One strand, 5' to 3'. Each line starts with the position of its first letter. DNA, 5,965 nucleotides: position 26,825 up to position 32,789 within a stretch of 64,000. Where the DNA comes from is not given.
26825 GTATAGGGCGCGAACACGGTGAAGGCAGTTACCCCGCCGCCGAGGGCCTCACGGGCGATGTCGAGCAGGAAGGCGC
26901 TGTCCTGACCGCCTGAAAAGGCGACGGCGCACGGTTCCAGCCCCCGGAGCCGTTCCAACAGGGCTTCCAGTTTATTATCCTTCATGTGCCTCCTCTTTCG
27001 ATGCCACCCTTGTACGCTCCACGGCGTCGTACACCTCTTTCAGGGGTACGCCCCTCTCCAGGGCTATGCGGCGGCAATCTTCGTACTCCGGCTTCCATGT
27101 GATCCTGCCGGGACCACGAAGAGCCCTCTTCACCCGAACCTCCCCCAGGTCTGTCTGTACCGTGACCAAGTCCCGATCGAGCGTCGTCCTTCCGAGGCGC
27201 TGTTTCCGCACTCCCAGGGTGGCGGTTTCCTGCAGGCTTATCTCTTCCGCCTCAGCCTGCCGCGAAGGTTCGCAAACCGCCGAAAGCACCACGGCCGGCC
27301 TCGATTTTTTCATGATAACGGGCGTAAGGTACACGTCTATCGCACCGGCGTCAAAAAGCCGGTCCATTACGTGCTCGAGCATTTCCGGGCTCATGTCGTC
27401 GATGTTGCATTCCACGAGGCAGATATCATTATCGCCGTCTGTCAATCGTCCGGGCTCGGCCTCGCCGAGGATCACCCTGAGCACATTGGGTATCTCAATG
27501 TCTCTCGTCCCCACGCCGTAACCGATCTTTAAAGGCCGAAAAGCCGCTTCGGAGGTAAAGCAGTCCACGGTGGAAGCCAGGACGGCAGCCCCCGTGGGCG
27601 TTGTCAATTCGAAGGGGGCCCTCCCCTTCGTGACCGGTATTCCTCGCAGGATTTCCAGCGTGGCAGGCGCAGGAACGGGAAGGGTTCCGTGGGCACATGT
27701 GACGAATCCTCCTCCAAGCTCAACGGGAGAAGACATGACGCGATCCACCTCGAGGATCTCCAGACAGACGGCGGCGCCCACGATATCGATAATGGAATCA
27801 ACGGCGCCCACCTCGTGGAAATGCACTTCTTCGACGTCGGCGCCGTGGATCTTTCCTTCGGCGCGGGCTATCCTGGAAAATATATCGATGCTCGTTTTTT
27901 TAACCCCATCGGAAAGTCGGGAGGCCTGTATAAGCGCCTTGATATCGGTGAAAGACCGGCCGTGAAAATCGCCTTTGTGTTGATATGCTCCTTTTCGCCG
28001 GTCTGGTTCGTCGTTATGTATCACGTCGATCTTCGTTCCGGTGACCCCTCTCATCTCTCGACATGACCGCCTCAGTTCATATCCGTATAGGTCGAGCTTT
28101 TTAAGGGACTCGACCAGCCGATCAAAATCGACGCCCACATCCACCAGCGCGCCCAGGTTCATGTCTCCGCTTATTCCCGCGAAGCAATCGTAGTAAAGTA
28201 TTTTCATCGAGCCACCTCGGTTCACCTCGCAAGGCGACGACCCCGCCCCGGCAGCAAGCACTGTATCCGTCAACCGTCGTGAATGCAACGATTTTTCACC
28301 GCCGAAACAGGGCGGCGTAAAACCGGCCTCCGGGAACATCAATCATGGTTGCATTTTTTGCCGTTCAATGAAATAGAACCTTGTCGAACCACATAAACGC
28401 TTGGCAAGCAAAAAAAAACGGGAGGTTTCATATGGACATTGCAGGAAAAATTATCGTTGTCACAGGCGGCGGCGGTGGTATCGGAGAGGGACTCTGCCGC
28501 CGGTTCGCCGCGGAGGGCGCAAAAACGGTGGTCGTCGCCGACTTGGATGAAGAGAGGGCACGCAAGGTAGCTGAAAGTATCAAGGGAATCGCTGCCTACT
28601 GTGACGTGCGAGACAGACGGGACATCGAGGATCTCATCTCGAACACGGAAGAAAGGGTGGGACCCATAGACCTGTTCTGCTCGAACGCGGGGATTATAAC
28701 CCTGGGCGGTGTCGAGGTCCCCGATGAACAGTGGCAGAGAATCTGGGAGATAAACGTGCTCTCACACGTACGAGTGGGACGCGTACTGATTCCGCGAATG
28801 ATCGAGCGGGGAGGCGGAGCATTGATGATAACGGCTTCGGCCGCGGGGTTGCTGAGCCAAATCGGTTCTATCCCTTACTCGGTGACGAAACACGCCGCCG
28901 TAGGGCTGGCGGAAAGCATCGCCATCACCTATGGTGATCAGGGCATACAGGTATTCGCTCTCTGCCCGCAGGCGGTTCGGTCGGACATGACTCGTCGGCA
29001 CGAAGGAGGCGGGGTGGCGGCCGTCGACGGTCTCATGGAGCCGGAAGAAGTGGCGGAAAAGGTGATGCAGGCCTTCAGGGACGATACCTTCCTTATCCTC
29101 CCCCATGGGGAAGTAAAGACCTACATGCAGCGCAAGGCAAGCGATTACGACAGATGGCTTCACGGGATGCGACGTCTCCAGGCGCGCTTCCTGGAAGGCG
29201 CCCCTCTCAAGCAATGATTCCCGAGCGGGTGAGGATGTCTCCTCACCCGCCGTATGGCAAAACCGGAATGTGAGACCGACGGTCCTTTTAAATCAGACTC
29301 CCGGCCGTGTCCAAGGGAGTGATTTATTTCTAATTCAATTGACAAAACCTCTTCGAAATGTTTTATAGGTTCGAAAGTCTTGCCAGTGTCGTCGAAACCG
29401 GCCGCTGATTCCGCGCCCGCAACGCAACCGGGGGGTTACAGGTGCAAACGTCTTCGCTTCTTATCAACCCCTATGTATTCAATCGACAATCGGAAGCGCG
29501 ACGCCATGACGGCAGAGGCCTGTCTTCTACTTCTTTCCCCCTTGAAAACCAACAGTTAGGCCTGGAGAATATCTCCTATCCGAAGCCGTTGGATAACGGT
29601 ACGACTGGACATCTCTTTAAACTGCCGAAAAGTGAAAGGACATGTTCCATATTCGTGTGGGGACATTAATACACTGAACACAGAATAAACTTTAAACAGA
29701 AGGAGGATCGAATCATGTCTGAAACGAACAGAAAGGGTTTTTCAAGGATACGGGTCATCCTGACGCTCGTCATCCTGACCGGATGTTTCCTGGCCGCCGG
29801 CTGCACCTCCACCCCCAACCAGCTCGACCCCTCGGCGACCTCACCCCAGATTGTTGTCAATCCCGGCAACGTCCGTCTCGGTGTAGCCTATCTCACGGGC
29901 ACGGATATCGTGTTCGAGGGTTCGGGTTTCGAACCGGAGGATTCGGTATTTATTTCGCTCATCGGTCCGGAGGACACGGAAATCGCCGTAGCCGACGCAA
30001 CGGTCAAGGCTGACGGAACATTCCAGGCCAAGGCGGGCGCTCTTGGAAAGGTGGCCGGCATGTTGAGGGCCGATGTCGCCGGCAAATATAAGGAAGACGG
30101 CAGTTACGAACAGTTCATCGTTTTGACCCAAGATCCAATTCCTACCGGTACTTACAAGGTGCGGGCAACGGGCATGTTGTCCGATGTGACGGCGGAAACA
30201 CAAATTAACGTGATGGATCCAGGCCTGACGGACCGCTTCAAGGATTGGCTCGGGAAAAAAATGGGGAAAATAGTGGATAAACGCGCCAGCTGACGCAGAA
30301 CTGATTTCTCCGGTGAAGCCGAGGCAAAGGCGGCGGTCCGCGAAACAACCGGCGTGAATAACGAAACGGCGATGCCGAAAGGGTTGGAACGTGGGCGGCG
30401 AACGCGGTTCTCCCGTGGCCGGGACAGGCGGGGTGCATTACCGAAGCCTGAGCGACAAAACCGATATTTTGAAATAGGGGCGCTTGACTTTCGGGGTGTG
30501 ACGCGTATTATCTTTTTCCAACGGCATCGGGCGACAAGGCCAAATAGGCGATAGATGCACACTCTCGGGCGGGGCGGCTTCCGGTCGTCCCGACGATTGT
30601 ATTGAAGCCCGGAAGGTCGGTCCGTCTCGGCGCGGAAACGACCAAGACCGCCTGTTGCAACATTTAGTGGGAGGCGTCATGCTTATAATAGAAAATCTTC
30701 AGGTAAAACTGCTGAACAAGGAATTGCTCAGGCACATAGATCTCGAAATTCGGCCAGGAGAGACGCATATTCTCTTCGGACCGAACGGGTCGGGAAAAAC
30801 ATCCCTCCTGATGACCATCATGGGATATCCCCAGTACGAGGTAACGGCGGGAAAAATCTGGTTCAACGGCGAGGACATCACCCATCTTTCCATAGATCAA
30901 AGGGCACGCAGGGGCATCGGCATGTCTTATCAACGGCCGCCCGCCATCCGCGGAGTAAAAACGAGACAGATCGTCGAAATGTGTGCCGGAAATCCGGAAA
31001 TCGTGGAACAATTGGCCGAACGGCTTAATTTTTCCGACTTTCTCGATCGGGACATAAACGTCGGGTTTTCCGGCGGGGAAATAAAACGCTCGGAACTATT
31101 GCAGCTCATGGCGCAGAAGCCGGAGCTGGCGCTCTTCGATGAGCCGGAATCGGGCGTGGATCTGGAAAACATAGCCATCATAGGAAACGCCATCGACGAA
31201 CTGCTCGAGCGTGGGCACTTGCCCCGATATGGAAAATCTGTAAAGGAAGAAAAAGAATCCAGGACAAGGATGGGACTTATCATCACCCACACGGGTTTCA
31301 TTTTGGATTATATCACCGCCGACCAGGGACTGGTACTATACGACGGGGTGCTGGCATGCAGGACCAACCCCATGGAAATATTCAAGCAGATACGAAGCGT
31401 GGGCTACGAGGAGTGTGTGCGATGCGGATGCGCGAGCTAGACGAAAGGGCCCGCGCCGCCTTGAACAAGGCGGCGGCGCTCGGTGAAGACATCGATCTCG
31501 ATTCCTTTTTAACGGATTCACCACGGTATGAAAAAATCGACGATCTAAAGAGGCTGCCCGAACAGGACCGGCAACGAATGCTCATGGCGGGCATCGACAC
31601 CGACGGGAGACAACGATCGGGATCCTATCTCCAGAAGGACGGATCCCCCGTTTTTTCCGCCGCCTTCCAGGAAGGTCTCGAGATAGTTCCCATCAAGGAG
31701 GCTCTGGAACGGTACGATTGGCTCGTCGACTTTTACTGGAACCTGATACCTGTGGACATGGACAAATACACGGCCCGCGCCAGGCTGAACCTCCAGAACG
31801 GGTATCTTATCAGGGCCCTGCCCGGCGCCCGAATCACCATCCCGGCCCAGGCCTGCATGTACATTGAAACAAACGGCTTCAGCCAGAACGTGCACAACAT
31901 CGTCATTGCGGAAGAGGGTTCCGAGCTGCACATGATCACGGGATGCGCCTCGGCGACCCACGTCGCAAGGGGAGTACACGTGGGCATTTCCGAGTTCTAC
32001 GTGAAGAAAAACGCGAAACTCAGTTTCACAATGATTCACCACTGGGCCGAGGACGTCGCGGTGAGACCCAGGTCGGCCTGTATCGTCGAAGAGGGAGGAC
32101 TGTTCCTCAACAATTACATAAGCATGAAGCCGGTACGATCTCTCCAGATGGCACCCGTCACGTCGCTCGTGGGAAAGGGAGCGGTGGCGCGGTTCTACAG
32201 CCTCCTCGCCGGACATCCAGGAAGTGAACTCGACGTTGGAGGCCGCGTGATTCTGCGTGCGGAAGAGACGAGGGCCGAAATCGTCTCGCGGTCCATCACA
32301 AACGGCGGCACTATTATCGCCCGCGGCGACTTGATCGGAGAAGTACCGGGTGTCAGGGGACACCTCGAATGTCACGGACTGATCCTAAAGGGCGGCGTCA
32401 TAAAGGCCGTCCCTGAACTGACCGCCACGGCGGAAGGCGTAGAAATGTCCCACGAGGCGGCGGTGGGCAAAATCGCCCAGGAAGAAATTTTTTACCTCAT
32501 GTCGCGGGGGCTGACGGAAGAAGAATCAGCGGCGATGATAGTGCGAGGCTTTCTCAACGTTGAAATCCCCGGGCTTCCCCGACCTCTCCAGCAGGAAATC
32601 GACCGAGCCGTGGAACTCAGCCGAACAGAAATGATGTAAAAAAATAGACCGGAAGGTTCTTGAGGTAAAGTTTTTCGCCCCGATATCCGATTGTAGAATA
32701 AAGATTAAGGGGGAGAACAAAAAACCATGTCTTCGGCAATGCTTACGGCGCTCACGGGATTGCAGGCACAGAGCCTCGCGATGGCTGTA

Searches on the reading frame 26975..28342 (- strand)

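Call 7: search_protein_families(library=pfam, proteins=[window:26975-28342:-])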
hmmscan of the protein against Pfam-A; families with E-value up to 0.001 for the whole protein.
window:26975-28342:- (455 aa): 1 family
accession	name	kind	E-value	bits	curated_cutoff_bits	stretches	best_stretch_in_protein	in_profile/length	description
PF01969.22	Ni_insertion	-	2.4e-144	481.6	22.1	1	49-438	1-375/375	Nickel insertion protein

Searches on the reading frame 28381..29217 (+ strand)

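Call 7: search_protein_families(library=pfam, proteins=[window:28381-29217:+])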
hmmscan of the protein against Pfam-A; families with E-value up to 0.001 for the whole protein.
window:28381-29217:+ (278 aa): 8 families
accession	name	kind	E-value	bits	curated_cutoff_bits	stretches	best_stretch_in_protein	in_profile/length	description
PF00106.31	adh_short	-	3.2e-42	144.7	26.6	1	23-206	1-189/195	short chain dehydrogenase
PF13561.12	adh_short_C2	-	1e-31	110.8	27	1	33-209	7-186/236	Enoyl-(Acyl carrier protein) reductase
PF08659.16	KR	-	8.7e-09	36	22.6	1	25-179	3-162/180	KR domain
PF01370.27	Epimerase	-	1.3e-06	28.4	20.9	1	25-88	1-62/240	NAD dependent epimerase/dehydratase family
PF02719.21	Polysacc_synt_2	-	4.1e-06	26.6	20.2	1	25-88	1-75/293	Polysaccharide biosynthesis protein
PF01073.25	3Beta_HSD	-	5.9e-05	22.7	22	1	26-88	1-66/280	3-beta hydroxysteroid dehydrogenase/isomerase family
PF03435.24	Sacchrp_dh_NADP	-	0.00011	22.9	25.1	1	26-87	2-67/129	Saccharopine dehydrogenase NADP binding domain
PF03807.23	F420_oxidored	-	0.00022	22.2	21.6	1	30-69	6-47/94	NADP oxidoreductase coenzyme F420-dependent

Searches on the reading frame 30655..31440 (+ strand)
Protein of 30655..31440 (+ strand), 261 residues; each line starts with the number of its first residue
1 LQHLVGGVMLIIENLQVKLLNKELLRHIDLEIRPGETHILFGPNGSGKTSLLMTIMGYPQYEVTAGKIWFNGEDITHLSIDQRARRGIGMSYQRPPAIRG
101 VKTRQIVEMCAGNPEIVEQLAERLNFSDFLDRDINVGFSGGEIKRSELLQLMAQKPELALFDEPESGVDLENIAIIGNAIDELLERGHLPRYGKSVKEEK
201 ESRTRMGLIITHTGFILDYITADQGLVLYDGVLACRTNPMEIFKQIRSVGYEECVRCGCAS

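Call 76: search_protein_families(library=pfam, proteins=[window:30655-31440:+], max_evalue=0.01)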
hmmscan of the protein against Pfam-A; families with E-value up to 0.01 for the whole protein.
window:30655-31440:+ (261 aa): 5 families
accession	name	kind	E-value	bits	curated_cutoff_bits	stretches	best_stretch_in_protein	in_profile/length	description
PF00005.33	ABC_tran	-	1.5e-24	87.6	25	1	25-164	1-135/137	ABC transporter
PF13304.12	AAA_21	-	1.8e-06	28.7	27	1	39-55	3-19/304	AAA domain, putative AbiEii toxin, Type IV TA system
PF02463.25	SMC_N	-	0.00053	19.9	40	0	26-55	16-44/220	RecF/RecN/SMC N terminal domain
PF13555.12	AAA_29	-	0.0011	19.1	27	1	16-52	3-39/61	P-loop containing region of AAA domain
PF13476.12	AAA_23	-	0.0098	17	27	0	39-55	23-39/201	AAA domain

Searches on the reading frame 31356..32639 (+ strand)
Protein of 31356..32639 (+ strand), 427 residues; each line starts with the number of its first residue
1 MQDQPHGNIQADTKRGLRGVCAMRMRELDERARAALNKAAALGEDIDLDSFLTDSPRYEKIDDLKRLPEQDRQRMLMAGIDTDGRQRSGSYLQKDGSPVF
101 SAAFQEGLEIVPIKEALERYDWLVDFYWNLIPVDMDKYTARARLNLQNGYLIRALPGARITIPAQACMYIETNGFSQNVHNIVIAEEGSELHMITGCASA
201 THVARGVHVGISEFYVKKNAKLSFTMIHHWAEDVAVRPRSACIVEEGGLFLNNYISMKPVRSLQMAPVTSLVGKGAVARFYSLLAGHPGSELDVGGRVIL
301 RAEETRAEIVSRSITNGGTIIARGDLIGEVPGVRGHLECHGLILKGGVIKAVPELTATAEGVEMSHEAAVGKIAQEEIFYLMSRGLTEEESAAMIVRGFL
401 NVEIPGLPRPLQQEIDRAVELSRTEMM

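Call 7: search_protein_families(library=pfam, proteins=[window:31356-32639:+])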
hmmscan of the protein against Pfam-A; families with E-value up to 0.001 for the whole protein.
window:31356-32639:+ (427 aa): 1 family
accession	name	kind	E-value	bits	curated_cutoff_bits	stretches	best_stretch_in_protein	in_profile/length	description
PF01458.23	SUFBD_core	-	6.9e-39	134.1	27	1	172-399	5-232/232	SUF system FeS cluster assembly, SufBD core domain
